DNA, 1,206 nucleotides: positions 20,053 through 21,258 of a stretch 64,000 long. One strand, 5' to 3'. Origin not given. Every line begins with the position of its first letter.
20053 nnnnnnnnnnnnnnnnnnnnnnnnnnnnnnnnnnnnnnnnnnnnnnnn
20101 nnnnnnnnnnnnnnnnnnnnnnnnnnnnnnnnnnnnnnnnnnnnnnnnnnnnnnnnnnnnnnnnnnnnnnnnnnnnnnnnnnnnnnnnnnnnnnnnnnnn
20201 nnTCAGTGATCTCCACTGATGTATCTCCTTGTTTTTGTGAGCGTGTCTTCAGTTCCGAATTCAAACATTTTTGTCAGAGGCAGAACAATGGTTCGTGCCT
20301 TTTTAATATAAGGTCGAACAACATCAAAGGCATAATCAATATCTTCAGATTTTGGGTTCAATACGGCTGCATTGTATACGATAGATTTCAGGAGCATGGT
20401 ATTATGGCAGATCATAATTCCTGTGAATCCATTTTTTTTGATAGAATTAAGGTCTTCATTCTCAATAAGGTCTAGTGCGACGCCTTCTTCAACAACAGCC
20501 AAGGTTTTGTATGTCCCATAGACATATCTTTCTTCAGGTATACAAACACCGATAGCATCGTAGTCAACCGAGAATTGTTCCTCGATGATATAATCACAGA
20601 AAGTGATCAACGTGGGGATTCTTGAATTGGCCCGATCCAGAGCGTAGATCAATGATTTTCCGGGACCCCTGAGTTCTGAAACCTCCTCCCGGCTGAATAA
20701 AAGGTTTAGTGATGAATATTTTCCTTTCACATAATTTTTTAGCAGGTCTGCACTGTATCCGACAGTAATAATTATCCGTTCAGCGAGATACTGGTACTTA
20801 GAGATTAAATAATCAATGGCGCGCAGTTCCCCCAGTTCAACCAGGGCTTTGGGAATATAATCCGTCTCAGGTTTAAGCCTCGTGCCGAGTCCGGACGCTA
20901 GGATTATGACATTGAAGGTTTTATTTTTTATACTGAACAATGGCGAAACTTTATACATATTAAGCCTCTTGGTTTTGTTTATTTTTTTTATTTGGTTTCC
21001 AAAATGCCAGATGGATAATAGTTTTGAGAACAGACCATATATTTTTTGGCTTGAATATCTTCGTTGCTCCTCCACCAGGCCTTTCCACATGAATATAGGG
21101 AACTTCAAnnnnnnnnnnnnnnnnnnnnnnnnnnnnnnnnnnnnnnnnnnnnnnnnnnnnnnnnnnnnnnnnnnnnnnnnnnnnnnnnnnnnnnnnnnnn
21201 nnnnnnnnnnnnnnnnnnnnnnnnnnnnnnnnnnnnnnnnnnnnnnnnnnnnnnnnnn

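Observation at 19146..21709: Three-gene head-group activation module: GT2, LicC-like nucleotidyltransferase and a uridine-kinase-like kinase fused to a HAD domain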

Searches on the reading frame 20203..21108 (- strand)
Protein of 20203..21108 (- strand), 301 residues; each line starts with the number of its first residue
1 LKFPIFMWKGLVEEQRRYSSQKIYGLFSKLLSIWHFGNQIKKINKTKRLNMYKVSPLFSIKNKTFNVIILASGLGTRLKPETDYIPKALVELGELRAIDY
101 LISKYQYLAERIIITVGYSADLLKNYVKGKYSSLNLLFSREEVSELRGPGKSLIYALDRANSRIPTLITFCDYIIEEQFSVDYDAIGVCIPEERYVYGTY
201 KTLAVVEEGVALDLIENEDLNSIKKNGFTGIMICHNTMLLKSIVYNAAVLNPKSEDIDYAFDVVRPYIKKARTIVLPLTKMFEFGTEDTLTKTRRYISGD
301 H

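Call 3: search_protein_families(library=pfam, proteins=[window:20203-21108:-], max_evalue=0.01)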
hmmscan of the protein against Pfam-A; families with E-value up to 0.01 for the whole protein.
window:20203-21108:- (301 aa): 2 families
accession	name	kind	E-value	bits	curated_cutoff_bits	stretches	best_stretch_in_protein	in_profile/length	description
PF12804.13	NTP_transf_3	-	2.2e-07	31.6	27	1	67-173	1-96/160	MobA-like NTP transferase domain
PF00483.29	NTP_transferase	-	2.6e-05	24.3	21.2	1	67-178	2-116/245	Nucleotidyl transferase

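Call 4: search_protein_families(library=ncbifam, proteins=[window:20203-21108:-], max_evalue=0.01)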
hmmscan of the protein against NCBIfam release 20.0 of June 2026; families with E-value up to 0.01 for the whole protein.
window:20203-21108:- (301 aa): 21 families
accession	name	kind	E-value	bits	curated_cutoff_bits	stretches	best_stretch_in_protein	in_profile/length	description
TIGR03992.1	Arch_glmU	subfamily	1.8e-10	40.3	292.1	1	67-177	3-111/393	bifunctional sugar-1-phosphate nucleotidylyltransferase/acetyltransferase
NF045697.1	MurNAcPUrMurU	equivalog_domain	2.2e-09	37.1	370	1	68-147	1-81/229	N-acetylmuramate alpha-1-phosphate uridylyltransferase MurU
NF049965.1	GlMnHpPGnyltfHddC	equivalog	1.5e-08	34.5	300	1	67-163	3-98/221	D-glycero-D-manno-heptose 1-phosphate guanosyltransferase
NF041313.1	UDPGP_AglF_Halo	equivalog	3.8e-08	33.1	400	1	67-142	3-79/234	UTP--glucose-1-phosphate uridylyltransferase AglF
TIGR02623.1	G1P_cyt_trans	equivalog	2.4e-07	30.5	300.25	1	67-128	3-65/255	glucose-1-phosphate cytidylyltransferase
NF045761.1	NAMPUrTaseMurU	equivalog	2.9e-07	30.6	250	1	67-143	3-81/226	N-acetylmuramate alpha-1-phosphate uridylyltransferase MurU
NF010939.0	PRK14359.1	equivalog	3.5e-06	25.9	592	1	65-151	3-84/430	bifunctional UDP-N-acetylglucosamine diphosphorylase/glucosamine-1-phosphate N-acetyltransferase GlmU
TIGR01173.1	glmU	equivalog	1.5e-05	24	366.85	1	66-131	2-65/452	bifunctional UDP-N-acetylglucosamine diphosphorylase/glucosamine-1-phosphate N-acetyltransferase GlmU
NF010940.0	PRK14360.1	equivalog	2.7e-05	22.9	602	1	66-129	3-64/452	bifunctional UDP-N-acetylglucosamine diphosphorylase/glucosamine-1-phosphate N-acetyltransferase GlmU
TIGR00454.1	TIGR00454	hypoth_equivalog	5.9e-05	23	174.7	1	67-200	3-136/183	TIGR00454 family protein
NF041173.1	Sug_nt_acttase_Thmprot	equivalog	0.0001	21.4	600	1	66-177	2-110/405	bifunctional sugar-1-phosphate nucleotidylyltransferase/acetyltransferase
NF010933.0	PRK14353.1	equivalog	0.00019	20.2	505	1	62-136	3-75/453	bifunctional UDP-N-acetylglucosamine diphosphorylase/glucosamine-1-phosphate N-acetyltransferase GlmU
NF010937.0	PRK14357.1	equivalog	0.00043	19.3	658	1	66-128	2-61/448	bifunctional UDP-N-acetylglucosamine diphosphorylase/glucosamine-1-phosphate N-acetyltransferase GlmU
NF041135.1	IPPtranDIPPsyn_Thcocales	equivalog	0.00064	18.8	580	1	67-180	3-109/419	bifunctional L-myo-inositol-1-phosphate cytidylyltransferase/CDP-L-myo-inositol myo-inositolphosphotransferase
TIGR02091.1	glgC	equivalog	0.00073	18.7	424.9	1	67-135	3-73/364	glucose-1-phosphate adenylyltransferase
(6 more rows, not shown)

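Call 10: search_solved_structures(query=window:20203-20958:-, max_evalue=1, show_alignments=2)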
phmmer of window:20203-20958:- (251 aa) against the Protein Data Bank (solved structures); distinct sequences matched with E-value up to 1: 35.
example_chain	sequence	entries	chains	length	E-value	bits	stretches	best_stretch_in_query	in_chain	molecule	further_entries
1jyk_A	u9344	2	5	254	3.9e-08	36.1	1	14-89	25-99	CTP:phosphocholine Cytidylyltransferase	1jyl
5xhw_A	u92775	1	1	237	3.4e-05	26.5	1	15-80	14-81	Putative 6-deoxy-D-mannoheptose pathway protein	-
6jq8_A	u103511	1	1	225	4.1e-05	26.2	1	15-80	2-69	Putative 6-deoxy-D-mannoheptose pathway protein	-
1tzf_A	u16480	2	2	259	0.00012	24.7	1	17-81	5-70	Glucose-1-phosphate cytidylyltransferase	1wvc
2xme_A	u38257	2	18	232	0.00017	24.2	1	7-139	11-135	CTP-INOSITOL-1-PHOSPHATE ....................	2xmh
7x8j_A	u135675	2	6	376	0.00041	23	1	17-110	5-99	Mannose-1-phosphate guanylyltransferase 1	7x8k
8yre_D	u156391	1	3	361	0.00046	22.8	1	17-110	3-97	Mannose-1-phosphate guanylyltransferase 1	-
6pd1_A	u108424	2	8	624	0.00046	22.8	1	17-83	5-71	Nucleotidyl transferase/aminotransferase, class V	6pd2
4mnd_A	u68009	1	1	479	0.00077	22.1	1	7-131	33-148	CTP L-myo-inositol-1-phosphate cytidylyltransferase/CDP-L-myo-inositol myo-inositolphospho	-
8b31_A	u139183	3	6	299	0.004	19.8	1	10-69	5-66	UTP--glucose-1-phosphate uridylyltransferase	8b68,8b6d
2pa4_A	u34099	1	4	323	0.0085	18.7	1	12-144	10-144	UTP-GLUCOSE-1-PHOSPHATE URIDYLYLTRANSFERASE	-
7d72_K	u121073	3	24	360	0.0091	18.6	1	17-124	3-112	Mannose-1-phosphate guanyltransferase beta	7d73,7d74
8x7s_B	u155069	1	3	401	0.011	18.3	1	16-90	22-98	UTP--glucose-1-phosphate uridylyltransferase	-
2e3d_A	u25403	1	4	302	0.013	18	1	9-77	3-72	UTP--glucose-1-phosphate uridylyltransferase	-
6knj_A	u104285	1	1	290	0.018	17.6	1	18-81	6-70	UTP--glucose-1-phosphate uridylyltransferase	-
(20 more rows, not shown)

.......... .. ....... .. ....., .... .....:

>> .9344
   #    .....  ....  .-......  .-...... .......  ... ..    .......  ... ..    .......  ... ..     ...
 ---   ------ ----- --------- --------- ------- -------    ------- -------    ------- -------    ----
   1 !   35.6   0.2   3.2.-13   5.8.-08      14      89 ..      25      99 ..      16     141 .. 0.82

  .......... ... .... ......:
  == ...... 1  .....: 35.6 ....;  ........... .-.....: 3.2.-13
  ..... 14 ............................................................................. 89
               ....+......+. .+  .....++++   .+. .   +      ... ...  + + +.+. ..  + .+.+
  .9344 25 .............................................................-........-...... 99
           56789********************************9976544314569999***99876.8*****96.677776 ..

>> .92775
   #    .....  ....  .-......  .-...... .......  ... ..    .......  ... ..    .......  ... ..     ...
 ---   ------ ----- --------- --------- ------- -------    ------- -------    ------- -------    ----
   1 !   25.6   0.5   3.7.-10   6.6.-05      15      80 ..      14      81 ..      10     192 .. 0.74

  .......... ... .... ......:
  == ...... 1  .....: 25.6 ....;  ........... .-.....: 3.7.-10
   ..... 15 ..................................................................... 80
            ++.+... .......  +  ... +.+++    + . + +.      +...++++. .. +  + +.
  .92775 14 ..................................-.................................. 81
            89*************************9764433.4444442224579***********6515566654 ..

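Call 51: search_solved_structures(query=A4, max_evalue=0.01, show_alignments=3)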
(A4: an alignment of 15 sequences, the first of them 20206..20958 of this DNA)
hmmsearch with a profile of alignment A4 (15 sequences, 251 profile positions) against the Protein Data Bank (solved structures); distinct sequences matched with E-value up to 0.01: 23.
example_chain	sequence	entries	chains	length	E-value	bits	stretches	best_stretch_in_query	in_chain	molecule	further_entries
1jyk_A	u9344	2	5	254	7.3e-11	45.3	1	11-83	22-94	CTP:phosphocholine Cytidylyltransferase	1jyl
6pd1_A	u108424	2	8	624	1.9e-08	37.4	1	18-84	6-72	Nucleotidyl transferase/aminotransferase, class V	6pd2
5xhw_A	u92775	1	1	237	1.5e-06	31.2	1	15-74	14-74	Putative 6-deoxy-D-mannoheptose pathway protein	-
1tzf_A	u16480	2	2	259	2.2e-06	30.6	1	17-81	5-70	Glucose-1-phosphate cytidylyltransferase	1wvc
6jq8_A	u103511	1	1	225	2.4e-06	30.5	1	15-75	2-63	Putative 6-deoxy-D-mannoheptose pathway protein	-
8x7s_B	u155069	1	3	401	4.8e-06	29.5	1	11-91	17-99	UTP--glucose-1-phosphate uridylyltransferase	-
2xme_A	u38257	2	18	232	1.2e-05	28.2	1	13-164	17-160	CTP-INOSITOL-1-PHOSPHATE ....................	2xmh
7x8j_A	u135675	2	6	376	1.3e-05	28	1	17-95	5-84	Mannose-1-phosphate guanylyltransferase 1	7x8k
8yre_D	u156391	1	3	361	1.4e-05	28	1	18-95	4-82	Mannose-1-phosphate guanylyltransferase 1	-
8hhd_A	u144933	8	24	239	1.6e-05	27.8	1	3-77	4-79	Nucleotidyl transferase | N-acetylmuramate alpha-1-phosphate uridylyltransferase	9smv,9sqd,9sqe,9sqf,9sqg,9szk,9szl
4mnd_A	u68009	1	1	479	5.8e-05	25.9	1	13-163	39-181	CTP L-myo-inositol-1-phosphate cytidylyltransferase/CDP-L-myo-inositol myo-inositolphospho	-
7d72_K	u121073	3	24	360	7.5e-05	25.6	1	18-110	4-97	Mannose-1-phosphate guanyltransferase beta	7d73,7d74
7whr_B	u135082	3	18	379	0.00016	24.5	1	13-78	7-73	Nucleotidyl transferase family protein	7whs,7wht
8b31_A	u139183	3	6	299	0.00018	24.3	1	9-77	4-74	UTP--glucose-1-phosphate uridylyltransferase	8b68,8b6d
4y7t_A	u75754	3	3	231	0.00094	22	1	17-55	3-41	Nucleotidyl transferase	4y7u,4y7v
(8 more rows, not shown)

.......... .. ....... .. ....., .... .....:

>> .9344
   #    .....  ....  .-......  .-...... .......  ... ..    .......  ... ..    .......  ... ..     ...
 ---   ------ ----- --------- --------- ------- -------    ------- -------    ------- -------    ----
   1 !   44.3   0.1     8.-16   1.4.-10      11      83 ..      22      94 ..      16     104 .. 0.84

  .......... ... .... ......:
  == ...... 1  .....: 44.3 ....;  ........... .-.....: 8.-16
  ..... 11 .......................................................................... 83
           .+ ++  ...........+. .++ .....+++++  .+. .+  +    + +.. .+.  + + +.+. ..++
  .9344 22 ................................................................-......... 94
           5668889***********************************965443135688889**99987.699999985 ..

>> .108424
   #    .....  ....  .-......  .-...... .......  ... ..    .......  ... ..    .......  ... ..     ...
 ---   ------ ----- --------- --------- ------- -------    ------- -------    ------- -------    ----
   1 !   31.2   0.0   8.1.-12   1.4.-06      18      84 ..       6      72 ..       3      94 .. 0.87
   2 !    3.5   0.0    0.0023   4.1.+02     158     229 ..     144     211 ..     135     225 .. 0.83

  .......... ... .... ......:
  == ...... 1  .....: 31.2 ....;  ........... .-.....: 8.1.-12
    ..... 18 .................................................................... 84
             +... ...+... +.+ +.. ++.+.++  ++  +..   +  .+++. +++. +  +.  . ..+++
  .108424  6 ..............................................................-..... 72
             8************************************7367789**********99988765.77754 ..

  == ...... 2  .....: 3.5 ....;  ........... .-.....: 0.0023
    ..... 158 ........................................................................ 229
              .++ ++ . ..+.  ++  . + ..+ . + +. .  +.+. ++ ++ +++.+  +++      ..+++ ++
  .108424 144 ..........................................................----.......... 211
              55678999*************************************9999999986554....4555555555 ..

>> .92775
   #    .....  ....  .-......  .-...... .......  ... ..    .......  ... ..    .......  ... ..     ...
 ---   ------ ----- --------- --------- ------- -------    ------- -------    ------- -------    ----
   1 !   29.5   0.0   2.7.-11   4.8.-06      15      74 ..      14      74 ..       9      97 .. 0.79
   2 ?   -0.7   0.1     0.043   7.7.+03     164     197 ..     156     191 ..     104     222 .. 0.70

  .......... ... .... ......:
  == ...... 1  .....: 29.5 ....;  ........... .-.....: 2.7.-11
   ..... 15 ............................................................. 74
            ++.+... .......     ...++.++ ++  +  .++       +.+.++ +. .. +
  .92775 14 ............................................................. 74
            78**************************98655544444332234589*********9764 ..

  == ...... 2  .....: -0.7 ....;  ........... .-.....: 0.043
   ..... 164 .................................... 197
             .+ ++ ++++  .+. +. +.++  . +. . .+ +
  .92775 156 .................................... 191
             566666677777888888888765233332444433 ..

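Call 88: find_homologous_proteins(query=A4, max_evalue=1e-10)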
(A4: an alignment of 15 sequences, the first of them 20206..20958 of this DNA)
Query A4 (15 sequences) (251 aa, profile of the alignment): 129 proteins with E <= 1e-10 among 3997 candidates; the best 120 are listed.
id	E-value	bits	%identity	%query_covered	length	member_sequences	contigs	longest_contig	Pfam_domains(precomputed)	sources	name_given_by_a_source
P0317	3.4e-123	428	66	100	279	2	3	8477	PF12804.14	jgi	-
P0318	1.1e-122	426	76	100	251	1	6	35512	PF00483.30,PF12804.14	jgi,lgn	-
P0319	1.6e-122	426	51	98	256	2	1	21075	-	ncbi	ncbi:MAG: hypothetical protein AAB451_02855 [Patescibacteria group bacterium]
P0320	1.3e-121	423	54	98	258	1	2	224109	PF00483.30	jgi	jgi:choline kinase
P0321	1.2e-120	420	91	100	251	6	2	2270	PF12804.14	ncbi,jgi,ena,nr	ncbi:MAG TPA: hypothetical protein ENN61_05480 [Bacteroidaceae bacterium]|nr:hypothetical protein [B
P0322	3.8e-120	418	53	98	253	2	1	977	PF00483.30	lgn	-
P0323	9.1e-120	417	80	100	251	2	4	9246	PF00483.30,PF12804.14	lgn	-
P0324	9.9e-120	417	49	98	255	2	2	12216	-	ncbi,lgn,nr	ncbi:MAG: hypothetical protein Q8N88_03710 [Nanoarchaeota archaeon]|nr:hypothetical protein [Nanoarc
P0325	1.8e-119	416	64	100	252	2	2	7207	PF00483.30,PF12804.14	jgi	-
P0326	1.8e-119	416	63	97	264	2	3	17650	PF12804.14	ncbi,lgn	-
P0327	1.8e-119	416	52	98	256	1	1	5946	PF12804.14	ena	-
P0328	2.1e-119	416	78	100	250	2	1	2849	PF00483.30,PF12804.14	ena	-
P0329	2.1e-119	416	53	98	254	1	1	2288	PF00483.30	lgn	-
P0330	4.2e-119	415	76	100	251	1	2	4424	PF12804.14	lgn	-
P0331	4.9e-119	414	78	100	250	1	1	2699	PF00483.30,PF12804.14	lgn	-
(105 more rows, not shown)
